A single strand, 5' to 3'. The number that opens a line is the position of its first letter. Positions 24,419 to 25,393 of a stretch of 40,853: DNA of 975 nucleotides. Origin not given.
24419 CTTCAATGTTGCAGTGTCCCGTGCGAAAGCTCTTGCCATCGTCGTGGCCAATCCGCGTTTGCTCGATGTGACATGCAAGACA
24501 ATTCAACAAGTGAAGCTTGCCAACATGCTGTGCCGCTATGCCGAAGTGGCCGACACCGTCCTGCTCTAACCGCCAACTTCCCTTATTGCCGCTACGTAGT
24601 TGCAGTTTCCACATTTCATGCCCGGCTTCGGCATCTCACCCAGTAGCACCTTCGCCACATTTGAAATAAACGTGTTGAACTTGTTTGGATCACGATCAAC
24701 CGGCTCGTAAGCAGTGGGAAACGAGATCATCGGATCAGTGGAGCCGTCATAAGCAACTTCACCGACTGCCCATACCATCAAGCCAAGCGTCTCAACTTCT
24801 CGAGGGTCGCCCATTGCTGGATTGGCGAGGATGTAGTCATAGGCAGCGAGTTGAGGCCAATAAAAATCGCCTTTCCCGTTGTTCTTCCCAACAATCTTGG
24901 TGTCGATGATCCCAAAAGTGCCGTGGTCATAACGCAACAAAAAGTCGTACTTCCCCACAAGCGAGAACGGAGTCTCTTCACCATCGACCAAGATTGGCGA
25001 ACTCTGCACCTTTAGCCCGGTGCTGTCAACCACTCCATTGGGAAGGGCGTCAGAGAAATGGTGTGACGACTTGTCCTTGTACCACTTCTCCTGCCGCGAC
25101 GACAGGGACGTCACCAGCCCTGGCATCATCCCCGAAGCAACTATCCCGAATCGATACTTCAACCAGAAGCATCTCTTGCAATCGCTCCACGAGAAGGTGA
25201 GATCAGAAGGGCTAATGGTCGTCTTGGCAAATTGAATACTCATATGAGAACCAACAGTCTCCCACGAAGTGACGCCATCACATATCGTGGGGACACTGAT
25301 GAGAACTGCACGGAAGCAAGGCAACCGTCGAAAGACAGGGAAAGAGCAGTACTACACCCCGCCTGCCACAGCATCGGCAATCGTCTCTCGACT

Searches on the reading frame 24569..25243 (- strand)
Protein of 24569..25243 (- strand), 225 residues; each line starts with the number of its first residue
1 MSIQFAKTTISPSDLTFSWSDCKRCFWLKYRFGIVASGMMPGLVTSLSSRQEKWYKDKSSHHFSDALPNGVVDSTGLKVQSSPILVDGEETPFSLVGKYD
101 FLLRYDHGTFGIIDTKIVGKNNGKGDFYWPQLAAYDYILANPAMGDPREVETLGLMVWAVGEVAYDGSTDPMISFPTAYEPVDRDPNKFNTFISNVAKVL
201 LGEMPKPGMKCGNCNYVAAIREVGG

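Call 7: search_protein_families(library=pfam, proteins=[window:24569-25243:-], max_evalue=0.01)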
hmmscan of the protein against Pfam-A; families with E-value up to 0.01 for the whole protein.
window:24569-25243:- (225 aa): 0 families

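Call 8: search_protein_families(library=padloc, proteins=[window:24569-25243:-], max_evalue=0.01)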
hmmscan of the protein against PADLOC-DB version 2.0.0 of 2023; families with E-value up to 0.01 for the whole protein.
window:24569-25243:- (225 aa): 1 family
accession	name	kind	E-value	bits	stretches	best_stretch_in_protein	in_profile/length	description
PDLC01250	Cas4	-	0.0042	15.4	0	91-217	58-164/168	"CAS-I,CAS-II,CAS-III,CAS-IV,CAS-V,CAS-VI; acquisition_associated"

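Call 9: search_protein_families(library=ncbifam, proteins=[window:24569-25243:-], max_evalue=0.01)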
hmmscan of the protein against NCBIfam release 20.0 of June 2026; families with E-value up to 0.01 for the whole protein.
window:24569-25243:- (225 aa): 0 families

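Call 11: find_homologous_proteins(query=window:24569-25243:-)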
Query window:24569-25243:- (225 aa): 55 proteins with E <= 0.001 among 280 candidates.
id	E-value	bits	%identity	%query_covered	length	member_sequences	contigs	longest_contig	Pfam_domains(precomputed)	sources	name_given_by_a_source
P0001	2.6e-144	497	95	100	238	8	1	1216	PF12705.14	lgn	-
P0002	2.4e-132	457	87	99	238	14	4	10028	PF12705.14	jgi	-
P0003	9.5e-128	442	84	98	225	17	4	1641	-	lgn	-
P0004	3.9e-127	440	83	100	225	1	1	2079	PF12705.14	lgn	-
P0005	1.6e-126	438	83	99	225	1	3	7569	-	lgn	-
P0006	1.6e-125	435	83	100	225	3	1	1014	PF12705.14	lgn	-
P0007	2.5e-125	434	83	100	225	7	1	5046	PF12705.14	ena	-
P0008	7.9e-124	430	82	99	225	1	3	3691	-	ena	-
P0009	1.2e-123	429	82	99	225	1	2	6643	-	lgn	-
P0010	8.1e-123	426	81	99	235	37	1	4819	-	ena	-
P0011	1.0e-122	426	82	99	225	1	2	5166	-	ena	-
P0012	4.2e-122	424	79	99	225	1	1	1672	-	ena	-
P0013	5.0e-121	420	80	99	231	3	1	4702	-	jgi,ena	-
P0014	1.6e-118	412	77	99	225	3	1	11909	-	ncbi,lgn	ncbi:MAG: hypothetical protein ACO31D_02860 [Ilumatobacteraceae bacterium]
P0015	4.0e-107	375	82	88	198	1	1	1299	PF12705.14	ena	-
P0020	4.5e-89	316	62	96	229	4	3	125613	-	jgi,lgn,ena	jgi:hypothetical protein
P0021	9.9e-89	315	61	98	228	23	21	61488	-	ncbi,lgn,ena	-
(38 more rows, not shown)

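Call 14: find_encoding_contigs(protein=P0020, flank=8000, max_places=3)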
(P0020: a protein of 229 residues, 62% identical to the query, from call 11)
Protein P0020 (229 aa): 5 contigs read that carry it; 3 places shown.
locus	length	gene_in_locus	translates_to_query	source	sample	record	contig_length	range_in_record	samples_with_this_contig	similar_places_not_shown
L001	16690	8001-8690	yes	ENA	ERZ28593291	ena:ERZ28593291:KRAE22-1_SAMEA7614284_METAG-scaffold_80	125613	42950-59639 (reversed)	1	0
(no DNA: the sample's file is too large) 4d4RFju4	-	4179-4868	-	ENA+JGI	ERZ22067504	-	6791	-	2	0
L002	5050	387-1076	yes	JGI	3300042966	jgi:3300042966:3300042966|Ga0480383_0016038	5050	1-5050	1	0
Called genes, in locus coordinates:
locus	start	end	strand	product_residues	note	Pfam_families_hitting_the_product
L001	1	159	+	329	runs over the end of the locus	PF08240:ADH_N, PF00107:ADH_zinc_N, PF13602:ADH_zinc_N_2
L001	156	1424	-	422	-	PF00285:Citrate_synt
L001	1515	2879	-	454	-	PF01039:Carboxyl_trans, PF03255:ACCA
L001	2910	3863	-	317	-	PF00126:HTH_1, PF03466:LysR_substrate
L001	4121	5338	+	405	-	PF00702:Hydrolase (weak), PF12710:HAD, PF01553:Acyltransferase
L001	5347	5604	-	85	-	-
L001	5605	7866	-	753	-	PF00330:Aconitase, PF00694:Aconitase_C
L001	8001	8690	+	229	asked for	-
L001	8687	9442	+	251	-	PF00392:GntR, PF08279:HTH_11 (weak), PF07702:UTRA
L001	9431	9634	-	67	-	-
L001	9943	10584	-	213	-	PF00881:Nitroreductase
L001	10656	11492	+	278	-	PF00378:ECH_1, PF16113:ECH_2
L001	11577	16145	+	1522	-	PF00310:GATase_2, PF04898:Glu_syn_central, PF01645:Glu_synthase, PF01493:GXGXG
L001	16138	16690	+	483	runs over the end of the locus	PF14691:Fer4_20, PF07992:Pyr_redox_2 (weak), PF00070:Pyr_redox (weak), PF01266:DAO (weak), PF01494:FAD_binding_3 (weak), PF07992:Pyr_redox_2, PF13450:NAD_binding_8, PF01593:Amino_oxidase, +4 more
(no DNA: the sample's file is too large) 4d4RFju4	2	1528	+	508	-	?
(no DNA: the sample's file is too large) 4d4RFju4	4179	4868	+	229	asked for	-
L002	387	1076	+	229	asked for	-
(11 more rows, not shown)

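Call 15: find_encoding_contigs(protein=P0021, flank=8000, max_places=4)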
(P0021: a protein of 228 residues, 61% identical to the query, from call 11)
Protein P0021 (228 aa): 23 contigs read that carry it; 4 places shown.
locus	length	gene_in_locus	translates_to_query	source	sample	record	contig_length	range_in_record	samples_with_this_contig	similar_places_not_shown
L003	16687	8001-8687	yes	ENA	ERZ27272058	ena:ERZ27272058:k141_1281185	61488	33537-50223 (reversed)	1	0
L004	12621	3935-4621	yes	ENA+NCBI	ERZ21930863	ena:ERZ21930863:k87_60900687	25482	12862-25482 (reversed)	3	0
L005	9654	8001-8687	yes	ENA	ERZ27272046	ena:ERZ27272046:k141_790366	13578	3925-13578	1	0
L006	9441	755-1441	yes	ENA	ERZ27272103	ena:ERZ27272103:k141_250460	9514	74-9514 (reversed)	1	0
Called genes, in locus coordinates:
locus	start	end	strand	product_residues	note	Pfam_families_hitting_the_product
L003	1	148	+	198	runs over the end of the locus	PF00440:TetR_N, PF13305:TetR_C_33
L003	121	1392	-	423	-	PF00285:Citrate_synt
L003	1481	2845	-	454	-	PF01039:Carboxyl_trans, PF03255:ACCA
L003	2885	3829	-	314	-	PF00126:HTH_1, PF03466:LysR_substrate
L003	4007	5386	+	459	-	PF00702:Hydrolase (weak), PF12710:HAD, PF01553:Acyltransferase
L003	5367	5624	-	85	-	-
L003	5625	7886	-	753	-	PF00330:Aconitase, PF00694:Aconitase_C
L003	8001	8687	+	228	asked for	-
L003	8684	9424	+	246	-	PF00392:GntR, PF08279:HTH_11 (weak), PF07702:UTRA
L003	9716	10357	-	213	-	PF00881:Nitroreductase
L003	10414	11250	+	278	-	PF00378:ECH_1, PF16113:ECH_2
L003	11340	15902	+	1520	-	PF00310:GATase_2, PF04898:Glu_syn_central, PF01645:Glu_synthase, PF01493:GXGXG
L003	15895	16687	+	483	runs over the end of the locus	PF14691:Fer4_20, PF00070:Pyr_redox (faint), PF01266:DAO (weak), PF01494:FAD_binding_3 (weak), PF07992:Pyr_redox_2, PF12831:FAD_oxidored (weak), PF13450:NAD_binding_8, PF01593:Amino_oxidase (weak), +3 more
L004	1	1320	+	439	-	PF00702:Hydrolase (weak), PF12710:HAD, PF01553:Acyltransferase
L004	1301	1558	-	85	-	-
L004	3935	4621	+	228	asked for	-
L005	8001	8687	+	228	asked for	-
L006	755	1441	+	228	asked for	-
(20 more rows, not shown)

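Call 17: find_encoding_contigs(protein=P0014, flank=10000, max_places=3)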
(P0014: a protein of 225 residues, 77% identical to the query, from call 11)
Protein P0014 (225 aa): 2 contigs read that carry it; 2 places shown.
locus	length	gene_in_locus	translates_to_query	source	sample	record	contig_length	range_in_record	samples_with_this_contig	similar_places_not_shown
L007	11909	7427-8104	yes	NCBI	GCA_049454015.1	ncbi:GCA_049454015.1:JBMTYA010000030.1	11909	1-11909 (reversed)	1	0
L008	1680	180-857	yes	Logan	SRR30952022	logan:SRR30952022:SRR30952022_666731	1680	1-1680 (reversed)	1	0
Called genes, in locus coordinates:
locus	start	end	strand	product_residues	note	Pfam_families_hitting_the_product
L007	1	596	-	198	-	?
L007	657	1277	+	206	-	PF03083:MtN3_slv (faint), PF04193:PQ-loop (weak)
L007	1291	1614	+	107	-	PF10825:DUF2752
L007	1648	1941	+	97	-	PF05154:TM2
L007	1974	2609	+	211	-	PF03006:HlyIII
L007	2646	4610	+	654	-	PF01757:Acyl_transf_3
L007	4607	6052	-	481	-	PF00246:Peptidase_M14, PF24827:AstE_AspA_cat (weak)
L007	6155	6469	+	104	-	PF03091:CutA1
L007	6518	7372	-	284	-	-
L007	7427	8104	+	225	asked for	-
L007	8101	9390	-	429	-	PF13086:AAA_11, PF13245:AAA_19, PF13604:AAA_30, PF01443:Viral_helicase1 (faint), PF13086:AAA_11 (weak), PF13087:AAA_12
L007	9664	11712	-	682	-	PF13482:RNase_H_2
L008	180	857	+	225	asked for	-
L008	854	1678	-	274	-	?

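Call 18: find_encoding_contigs(protein=P0002, flank=10000, max_places=4)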
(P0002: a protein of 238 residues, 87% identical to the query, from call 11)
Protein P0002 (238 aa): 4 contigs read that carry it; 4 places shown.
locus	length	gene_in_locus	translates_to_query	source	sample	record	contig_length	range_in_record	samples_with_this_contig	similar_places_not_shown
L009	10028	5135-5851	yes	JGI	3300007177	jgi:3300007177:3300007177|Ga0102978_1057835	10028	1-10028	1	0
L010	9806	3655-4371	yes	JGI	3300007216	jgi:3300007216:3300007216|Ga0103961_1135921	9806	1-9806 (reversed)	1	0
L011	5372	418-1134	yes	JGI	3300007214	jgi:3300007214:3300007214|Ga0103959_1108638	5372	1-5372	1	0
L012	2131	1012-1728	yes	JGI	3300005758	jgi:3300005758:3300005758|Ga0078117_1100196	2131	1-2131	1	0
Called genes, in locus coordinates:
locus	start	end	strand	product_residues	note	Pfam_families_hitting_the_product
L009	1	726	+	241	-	?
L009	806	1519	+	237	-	PF13468:Glyoxalase_3 (weak), PF13669:Glyoxalase_4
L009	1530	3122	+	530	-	PF00501:AMP-binding, PF13193:AMP-binding_C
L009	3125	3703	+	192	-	-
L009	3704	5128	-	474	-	PF01425:Amidase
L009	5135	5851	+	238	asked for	PF12705:PDDEXK_1 (faint)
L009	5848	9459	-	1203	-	PF01443:Viral_helicase1 (faint), PF13482:RNase_H_2, PF13086:AAA_11 (weak), PF13245:AAA_19, PF13604:AAA_30, PF13086:AAA_11 (weak), PF13087:AAA_12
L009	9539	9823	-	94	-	-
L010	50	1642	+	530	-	PF00501:AMP-binding, PF13193:AMP-binding_C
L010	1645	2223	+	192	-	-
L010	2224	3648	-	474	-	PF01425:Amidase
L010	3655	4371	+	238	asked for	PF12705:PDDEXK_1 (faint)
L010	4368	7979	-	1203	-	PF01443:Viral_helicase1 (faint), PF13482:RNase_H_2, PF13086:AAA_11 (weak), PF13245:AAA_19, PF13604:AAA_30, PF13086:AAA_11 (weak), PF13087:AAA_12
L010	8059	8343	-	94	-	-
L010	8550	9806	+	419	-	?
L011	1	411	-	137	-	?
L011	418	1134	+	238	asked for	PF12705:PDDEXK_1 (faint)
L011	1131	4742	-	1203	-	PF01443:Viral_helicase1 (faint), PF13482:RNase_H_2, PF13086:AAA_11 (weak), PF13245:AAA_19, PF13604:AAA_30, PF13086:AAA_11 (weak), PF13087:AAA_12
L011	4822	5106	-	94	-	-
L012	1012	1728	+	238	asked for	PF12705:PDDEXK_1 (faint)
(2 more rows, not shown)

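Call 20: find_related_loci(query=A1, collection=genome_contigs, flank=10000)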
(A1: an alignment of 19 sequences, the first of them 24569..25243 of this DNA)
Query A1 (225 aa) in genome_contigs; peptide patterns used: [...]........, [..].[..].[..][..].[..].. (x = any residue, [..] = any of these).
96 stretches matched a pattern; 25 encode a relative of the query (tblastn E <= 1e-3); 25 distinct loci.
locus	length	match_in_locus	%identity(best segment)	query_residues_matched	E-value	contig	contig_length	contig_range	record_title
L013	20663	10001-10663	85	1-221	8e-131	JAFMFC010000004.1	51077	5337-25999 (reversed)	MAG: Ilumatobacteraceae bacterium isolate CPBay_Sum0_6L08_7 NODE_185_length_51077_cov_7.307926, whole genome shotgun seq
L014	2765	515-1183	82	1-223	3e-134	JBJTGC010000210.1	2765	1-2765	MAG: Actinomycetota bacterium isolate samp_4319_metabat2_30 samp_4319_1147726, whole genome shotgun sequence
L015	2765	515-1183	82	1-223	3e-134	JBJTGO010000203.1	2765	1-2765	MAG: Actinomycetota bacterium isolate samp_4319_concoct_648 samp_4319_1147726, whole genome shotgun sequence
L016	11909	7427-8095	77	1-223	5e-122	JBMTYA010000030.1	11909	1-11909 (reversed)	MAG: Ilumatobacteraceae bacterium isolate LKB_V7_S19_100percent_par_LKB_V7_S19_metabat.48 NODE_4208_length_11909_cov_7.4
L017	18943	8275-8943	79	1-223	1e-123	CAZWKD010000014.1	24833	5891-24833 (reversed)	MAG TPA_asm: uncultured Acidimicrobium sp. isolate SRP278252_co3_81 genome assembly, contig: NODE_3297_length_24833_cov_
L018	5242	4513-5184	69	5-225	3e-105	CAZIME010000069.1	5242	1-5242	MAG TPA_asm: uncultured Bifidobacterium sp. isolate SRP193358_co1_231 genome assembly, contig: NODE_50777_length_5242_co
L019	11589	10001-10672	68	5-225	3e-104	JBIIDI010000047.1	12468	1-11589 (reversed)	MAG: Ilumatobacteraceae bacterium isolate ME2000-08-17pf_3300042335_group1_bin161 Rohwer_bin40_scaffold_4347_c1, whole g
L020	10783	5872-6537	68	5-223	2e-103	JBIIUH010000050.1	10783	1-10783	MAG: Ilumatobacteraceae bacterium isolate ME2004-08-06_3300043437_group2_bin41 Rohwer_bin41_scaffold_2675_c1, whole geno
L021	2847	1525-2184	61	4-223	2e-94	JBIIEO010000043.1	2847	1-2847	MAG: Ilumatobacteraceae bacterium isolate ME2000-10-10pf_3300042337_group1_bin21 Rohwer_bin79_scaffold_38555_c1, whole g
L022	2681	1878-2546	57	1-224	5e-86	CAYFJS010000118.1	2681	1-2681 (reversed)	MAG TPA_asm: uncultured Acidimicrobium sp. isolate ERP107066_co1_355 genome assembly, contig: NODE_69960_length_2681_cov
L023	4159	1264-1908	57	1-216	3e-84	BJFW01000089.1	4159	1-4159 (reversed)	Actinomycetes bacterium LBMAG_Actinobacteria_epi.bin6_acIV DNA, sequence089, whole genome shotgun sequence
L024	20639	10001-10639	55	3-216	5e-83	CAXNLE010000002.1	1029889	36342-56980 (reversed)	MAG: Ilumatobacteraceae bacterium isolate ME-04may21-LR-033 genome assembly, contig: ME-04may21-LR-C25, whole genome sho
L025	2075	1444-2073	60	1-211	1e-85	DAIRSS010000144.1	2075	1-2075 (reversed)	MAG TPA_asm: Ilumatobacteraceae bacterium isolate CTOTU6238 NODE_9126_length_2075_cov_12.182673, whole genome shotgun se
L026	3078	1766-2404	55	3-216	3e-83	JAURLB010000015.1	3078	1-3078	MAG: Candidatus Nanopelagicales bacterium isolate SFB_Oligo_Co_110 k141_279419, whole genome shotgun sequence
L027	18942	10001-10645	56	1-216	1e-82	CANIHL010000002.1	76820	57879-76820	MAG: Acidimicrobiaceae bacterium isolate RE-9nov16-224 genome assembly, contig: RE-9nov16-C443, whole genome shotgun seq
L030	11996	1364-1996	40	6-217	2e-48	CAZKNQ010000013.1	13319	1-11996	MAG TPA_asm: uncultured Candidatus Planktophila sp. isolate binchicken_co225_34 genome assembly, contig: NODE_1752_lengt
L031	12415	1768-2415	36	2-216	3e-47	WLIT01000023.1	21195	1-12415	MAG: Actinomycetota bacterium isolate UFOp-RH-14apr17-26 RH-14apr17-26-c23, whole genome shotgun sequence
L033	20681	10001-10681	33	1-224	3e-32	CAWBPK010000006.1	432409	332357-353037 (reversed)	MAG: uncultured Chloroflexia bacterium isolate MFD01299.bin.1.98 genome assembly, contig: contig_9736, whole genome shot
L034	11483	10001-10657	32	9-224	2e-31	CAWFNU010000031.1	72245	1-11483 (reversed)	MAG: uncultured Chloroflexia bacterium isolate MFD05942.bin.2.91 genome assembly, contig: contig_99456, whole genome sho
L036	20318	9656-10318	30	1-216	5e-21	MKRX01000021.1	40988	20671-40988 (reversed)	MAG: Armatimonadetes bacterium 55-13 SCNpilot_expt_500_bf_scaffold_459, whole genome shotgun sequence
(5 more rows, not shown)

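Call 24: search_solved_structures(query=A1, max_evalue=1, show_alignments=2)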
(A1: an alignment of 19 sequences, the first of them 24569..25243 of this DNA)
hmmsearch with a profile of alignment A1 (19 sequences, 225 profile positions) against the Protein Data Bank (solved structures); distinct sequences matched with E-value up to 1: 5.
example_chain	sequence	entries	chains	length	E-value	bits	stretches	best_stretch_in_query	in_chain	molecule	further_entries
9iab_A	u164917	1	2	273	0.0021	20.6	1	83-134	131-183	PD-(D/E)XK endonuclease-like domain-containing protein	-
9iac_A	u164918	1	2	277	0.17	14.4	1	83-137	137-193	Similar to tr|Q3MCC8|Q3MCC8_ANAVT Hypothetical protein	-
4z23_A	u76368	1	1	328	0.18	14.3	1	45-129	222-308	Cell wall surface anchor protein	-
5dza_A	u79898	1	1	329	0.18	14.3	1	45-129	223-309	BspA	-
5dz9_A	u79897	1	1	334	0.18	14.3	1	45-129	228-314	BspA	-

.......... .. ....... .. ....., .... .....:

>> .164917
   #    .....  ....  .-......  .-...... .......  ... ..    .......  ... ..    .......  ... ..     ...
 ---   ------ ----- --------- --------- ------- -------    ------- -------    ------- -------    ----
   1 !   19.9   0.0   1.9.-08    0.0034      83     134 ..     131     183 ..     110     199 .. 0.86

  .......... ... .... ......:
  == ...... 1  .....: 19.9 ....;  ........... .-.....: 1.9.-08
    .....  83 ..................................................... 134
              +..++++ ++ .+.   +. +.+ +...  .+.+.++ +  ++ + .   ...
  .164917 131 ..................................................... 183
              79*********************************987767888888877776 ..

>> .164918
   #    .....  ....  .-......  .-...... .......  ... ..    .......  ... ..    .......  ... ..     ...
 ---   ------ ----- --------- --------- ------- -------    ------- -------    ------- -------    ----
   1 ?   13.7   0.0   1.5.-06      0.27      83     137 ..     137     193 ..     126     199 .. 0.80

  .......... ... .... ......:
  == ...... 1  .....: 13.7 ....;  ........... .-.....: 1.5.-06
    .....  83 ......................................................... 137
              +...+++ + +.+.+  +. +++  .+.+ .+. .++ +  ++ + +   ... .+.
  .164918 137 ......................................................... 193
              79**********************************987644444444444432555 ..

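Call 32: search_protein_families(library=pfam, proteins=[window:24569-25243:-], max_evalue=10)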
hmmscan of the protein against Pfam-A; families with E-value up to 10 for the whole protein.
window:24569-25243:- (225 aa): 0 families

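Call 54: predict_structure(alignment_id=A1)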
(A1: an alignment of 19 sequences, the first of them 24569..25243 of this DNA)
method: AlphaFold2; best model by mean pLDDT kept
length: 225 residues; sequences in the alignment: 19
mean_pLDDT: 86.2   pTM: 0.83
mean pLDDT of the five models: 86.2, 85.3, 83.8, 82.9, 81.6
residues with pLDDT >= 90: 125; 70-90: 66; 50-70: 31; < 50: 3
segments of 3 or more residues with pLDDT < 50: none
pLDDT, mean of each block of 10 residues (from residue 1): 82 89 89 71 72 87 95 95 95 96 98 85 81 97 96 91 71 82 95 96 81 67 53
secondary structure, 60 per line:
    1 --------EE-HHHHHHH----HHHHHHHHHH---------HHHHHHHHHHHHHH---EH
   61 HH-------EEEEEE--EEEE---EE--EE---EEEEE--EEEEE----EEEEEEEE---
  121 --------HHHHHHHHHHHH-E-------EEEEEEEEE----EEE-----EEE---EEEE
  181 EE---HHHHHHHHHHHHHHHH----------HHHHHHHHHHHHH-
elements in order: H12-18 H23-32 H42-55 E70-75 E78-81 E94-98 E101-105 E110-117 H129-140 E150-158 E163-165 E171-173 E177-182 H186-201 H212-224

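Call 57: fold_search(model_id=the predicted structure, library=pdb)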
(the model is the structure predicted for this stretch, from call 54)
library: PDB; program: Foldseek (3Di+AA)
matches with E <= 10: 434; with E <= 0.001: 15
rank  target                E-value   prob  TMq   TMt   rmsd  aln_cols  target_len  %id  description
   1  9np6_A                2.6e-06  1.00  0.51  0.16   9.0       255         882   18  Cryo-EM structure of AdnA(D934A)-AdnB(D1014A) in complex with AMPPNP and blunt end DNA (released 2025-03-19)
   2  4ic1_D                5.1e-06  1.00  0.46  0.49   8.5       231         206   16  Crystal structure of SSO0001 (released 2013-01-16)
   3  7sjr_A                7.3e-06  1.00  0.51  0.16   9.8       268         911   16  Cryo-EM structure of AdnA-AdnB(W325A) in complex with DNA and AMPPNP (released 2021-12-22)
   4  6ppr_A                1.1e-05  1.00  0.53  0.17   9.8       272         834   15  Cryo-EM structure of AdnA(D934A)-AdnB(D1014A) in complex with AMPPNP and DNA (released 2019-11-20)
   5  4ic1_A                2.5e-05  1.00  0.47  0.51   6.3       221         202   15  Crystal structure of SSO0001 (released 2013-01-16)
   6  6ppu_A                2.5e-05  1.00  0.44  0.19  11.9       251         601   20  Cryo-EM structure of AdnAB-AMPPNP-DNA complex (released 2019-11-20)
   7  7lw9_A                1.1e-04  1.00  0.49  0.43  10.2       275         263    9  Human Exonuclease 5 crystal structure in complex with ssDNA, Sm, and Na (released 2021-07-14)
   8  7lw7                  2.5e-04  1.00  0.47  0.39   9.8       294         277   10  Human Exonuclease 5 crystal structure (released 2021-07-14)
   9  9iab_A                3.4e-04  0.97  0.34  0.30  14.2       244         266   15  Structure of the Argonaute-associated Cas4 family protein 1 (ACE1) from Chroococcidiopsis thermalis (CtACE1) (released 2025-04-23)
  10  4ic1_G                3.8e-04  1.00  0.51  0.55   6.5       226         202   13  Crystal structure of SSO0001 (released 2013-01-16)
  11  9iab_B                4.9e-04  0.99  0.35  0.31  14.6       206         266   14  Structure of the Argonaute-associated Cas4 family protein 1 (ACE1) from Chroococcidiopsis thermalis (CtACE1) (released 2025-04-23)
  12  9iac_A                5.2e-04  1.00  0.36  0.31   6.7       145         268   14  Structure of the Argonaute-associated Cas4 family protein 1 (ACE1) from Microcystis aeruginosa (MaACE1) (released 2025-04-23)
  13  7lw8_A                5.5e-04  1.00  0.50  0.44  10.1       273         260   10  Human Exonuclease 5 crystal structure in complex with a ssDNA (released 2021-07-14)
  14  8d3l_I                5.9e-04  1.00  0.42  0.43   8.1       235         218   13  Type I-C Cas4-Cas1-Cas2 complex bound to a PAM/PAM prespacer (released 2022-11-02)
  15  7lwa_A                9.0e-04  1.00  0.51  0.45  10.2       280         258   10  Human Exonuclease 5 crystal structure (T88E) in complex with ssDNA and Mg (released 2021-07-14)
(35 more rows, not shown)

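Call 72: search_dna_similar(query=window:24569-25243:-, collection=phages, mode=protein, max_rows=10, max_evalue=0.001)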
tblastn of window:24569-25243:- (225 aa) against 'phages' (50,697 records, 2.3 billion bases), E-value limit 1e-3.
No match.
